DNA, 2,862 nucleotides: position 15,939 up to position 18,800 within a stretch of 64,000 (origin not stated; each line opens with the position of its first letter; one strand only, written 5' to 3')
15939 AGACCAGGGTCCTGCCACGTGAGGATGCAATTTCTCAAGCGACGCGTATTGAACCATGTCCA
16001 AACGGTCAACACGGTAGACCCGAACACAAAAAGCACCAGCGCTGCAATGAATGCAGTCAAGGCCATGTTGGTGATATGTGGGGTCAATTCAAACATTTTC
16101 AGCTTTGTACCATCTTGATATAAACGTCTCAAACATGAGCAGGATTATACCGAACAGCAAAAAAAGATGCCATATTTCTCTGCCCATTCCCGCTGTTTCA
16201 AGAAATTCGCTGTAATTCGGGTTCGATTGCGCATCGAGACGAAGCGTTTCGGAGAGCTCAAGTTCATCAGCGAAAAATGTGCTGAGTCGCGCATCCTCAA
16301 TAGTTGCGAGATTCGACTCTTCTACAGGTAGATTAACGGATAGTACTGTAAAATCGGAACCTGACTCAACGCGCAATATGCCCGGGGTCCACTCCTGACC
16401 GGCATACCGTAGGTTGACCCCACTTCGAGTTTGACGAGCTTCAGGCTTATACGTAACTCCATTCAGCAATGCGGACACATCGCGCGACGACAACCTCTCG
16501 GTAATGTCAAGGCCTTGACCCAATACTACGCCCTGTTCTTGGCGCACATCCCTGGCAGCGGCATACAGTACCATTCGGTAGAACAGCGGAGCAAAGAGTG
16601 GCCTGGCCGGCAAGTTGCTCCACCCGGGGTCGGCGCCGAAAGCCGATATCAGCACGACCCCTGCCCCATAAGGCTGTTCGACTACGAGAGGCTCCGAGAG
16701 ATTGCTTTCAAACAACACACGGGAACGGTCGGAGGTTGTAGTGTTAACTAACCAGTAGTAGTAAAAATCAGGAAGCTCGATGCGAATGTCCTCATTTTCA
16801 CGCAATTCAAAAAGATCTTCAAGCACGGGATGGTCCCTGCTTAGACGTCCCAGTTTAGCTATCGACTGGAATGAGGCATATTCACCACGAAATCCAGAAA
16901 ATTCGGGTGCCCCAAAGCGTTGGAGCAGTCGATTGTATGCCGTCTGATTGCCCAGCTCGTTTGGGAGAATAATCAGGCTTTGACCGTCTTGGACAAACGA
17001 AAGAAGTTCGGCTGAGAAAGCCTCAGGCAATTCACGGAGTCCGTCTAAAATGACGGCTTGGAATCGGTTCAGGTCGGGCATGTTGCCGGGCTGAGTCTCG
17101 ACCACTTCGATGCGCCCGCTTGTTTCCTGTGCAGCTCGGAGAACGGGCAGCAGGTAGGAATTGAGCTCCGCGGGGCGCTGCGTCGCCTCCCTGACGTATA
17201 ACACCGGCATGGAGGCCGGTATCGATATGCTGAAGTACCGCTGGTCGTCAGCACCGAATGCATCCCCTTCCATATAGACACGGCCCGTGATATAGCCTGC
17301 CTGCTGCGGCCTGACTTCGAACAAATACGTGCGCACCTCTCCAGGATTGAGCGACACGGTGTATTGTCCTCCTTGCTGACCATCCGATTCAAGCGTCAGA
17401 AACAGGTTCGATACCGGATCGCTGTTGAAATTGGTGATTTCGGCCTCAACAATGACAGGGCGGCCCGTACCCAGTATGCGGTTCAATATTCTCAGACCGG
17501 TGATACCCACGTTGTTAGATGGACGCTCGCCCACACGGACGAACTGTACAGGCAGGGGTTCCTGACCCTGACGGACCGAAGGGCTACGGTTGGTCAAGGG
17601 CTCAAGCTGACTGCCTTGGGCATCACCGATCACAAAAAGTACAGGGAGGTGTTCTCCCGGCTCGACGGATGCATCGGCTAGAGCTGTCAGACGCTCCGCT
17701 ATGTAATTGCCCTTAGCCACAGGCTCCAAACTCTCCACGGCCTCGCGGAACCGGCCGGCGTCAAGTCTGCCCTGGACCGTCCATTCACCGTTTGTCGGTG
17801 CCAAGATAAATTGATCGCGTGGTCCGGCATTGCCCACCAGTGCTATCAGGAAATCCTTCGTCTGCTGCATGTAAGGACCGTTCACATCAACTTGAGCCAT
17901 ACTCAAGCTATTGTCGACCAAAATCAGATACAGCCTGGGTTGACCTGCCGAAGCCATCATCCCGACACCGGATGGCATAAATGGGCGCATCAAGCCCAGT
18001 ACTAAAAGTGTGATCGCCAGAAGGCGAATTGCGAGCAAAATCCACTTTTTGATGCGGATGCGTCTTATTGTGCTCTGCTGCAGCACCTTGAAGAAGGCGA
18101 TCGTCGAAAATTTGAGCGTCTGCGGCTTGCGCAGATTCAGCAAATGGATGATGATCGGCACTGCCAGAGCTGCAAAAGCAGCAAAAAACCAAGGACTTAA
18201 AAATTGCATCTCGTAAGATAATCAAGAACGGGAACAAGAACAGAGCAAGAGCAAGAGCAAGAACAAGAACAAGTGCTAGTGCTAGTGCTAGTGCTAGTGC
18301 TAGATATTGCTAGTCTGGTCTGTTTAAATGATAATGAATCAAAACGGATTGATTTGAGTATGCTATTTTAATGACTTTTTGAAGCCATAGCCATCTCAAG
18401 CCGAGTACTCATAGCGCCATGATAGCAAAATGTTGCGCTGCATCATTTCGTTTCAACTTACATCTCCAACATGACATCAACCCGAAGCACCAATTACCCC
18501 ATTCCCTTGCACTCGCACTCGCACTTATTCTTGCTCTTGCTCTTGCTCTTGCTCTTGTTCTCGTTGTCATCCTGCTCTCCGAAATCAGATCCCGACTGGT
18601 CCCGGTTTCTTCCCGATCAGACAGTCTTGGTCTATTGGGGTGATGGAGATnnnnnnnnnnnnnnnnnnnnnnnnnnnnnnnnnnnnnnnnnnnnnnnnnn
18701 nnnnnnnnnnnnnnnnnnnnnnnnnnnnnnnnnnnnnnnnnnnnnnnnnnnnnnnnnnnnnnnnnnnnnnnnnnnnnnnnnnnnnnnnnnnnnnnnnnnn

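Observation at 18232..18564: Mirror-image hexamer microsatellite blocks bracket a divergent promoter, and the coding arm is a stop-free copy that forms a poly-Leu signal peptide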

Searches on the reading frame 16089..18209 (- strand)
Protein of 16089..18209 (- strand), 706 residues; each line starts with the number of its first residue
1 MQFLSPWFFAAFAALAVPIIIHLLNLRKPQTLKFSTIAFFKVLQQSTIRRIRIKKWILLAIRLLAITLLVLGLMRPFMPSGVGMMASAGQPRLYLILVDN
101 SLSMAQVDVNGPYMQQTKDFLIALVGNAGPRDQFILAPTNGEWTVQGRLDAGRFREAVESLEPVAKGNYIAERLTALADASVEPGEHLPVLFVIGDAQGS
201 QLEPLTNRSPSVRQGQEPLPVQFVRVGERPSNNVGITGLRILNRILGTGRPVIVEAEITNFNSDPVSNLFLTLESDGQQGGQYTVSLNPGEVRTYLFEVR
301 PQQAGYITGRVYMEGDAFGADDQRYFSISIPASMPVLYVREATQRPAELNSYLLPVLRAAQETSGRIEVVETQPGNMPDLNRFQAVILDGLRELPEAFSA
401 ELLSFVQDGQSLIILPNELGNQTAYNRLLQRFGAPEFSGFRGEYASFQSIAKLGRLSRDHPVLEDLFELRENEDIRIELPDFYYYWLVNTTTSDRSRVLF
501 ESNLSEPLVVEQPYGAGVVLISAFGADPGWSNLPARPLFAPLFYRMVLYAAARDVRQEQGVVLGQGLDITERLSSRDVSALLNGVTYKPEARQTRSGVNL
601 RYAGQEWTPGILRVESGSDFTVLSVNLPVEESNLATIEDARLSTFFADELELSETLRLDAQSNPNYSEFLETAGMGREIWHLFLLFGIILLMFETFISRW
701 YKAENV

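Call 7: search_protein_families(library=pfam, proteins=[window:16089-18209:-], max_evalue=0.01)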
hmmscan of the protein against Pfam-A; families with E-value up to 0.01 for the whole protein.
window:16089-18209:- (706 aa): 2 families
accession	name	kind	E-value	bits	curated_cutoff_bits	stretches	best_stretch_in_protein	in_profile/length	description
PF07584.16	BatA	-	1.9e-19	70.3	25.9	1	1-76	1-77/77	Aerotolerance regulator N-terminal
PF13519.12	VWA_2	-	1.6e-06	29.1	27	1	95-197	2-106/107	von Willebrand factor type A domain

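Call 8: search_protein_families(library=ncbifam, proteins=[window:16089-18209:-], max_evalue=0.01)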
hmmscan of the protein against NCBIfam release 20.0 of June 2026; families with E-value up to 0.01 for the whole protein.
window:16089-18209:- (706 aa): 1 family
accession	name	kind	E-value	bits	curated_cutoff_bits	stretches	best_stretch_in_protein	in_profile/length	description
TIGR02226.1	two_anch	domain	4.4e-17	62.1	23.05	1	1-79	1-79/82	N-terminal double-transmembrane domain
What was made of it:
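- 16089..18209 (-): BatA-like / VWA-domain membrane protein gene (706 aa), first gene of a minus-strand cluster. PF07584 BatA E = 1.9e-19 over residues 1-76, PF13519 VWA_2, TIGR02226 (calls 7, 8).
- Checked: The gene at 16089..18209 (-) is BatA-like: PF07584 E = 1.9e-19, plus VWA_2 and TIGR02226 (calls 7, 8).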

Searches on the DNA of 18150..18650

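Call 44: search_rna_families(source=window, start=18150, end=18650, threshold=evalue, max_evalue=1)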
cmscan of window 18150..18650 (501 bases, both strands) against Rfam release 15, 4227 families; matches with E-value up to 1: 1.
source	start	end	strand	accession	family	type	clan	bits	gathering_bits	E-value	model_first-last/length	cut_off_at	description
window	18219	18572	-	RF00690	MIR408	Gene; miRNA;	-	15.7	64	0.51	1-126/126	no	MIR408 microRNA precursor family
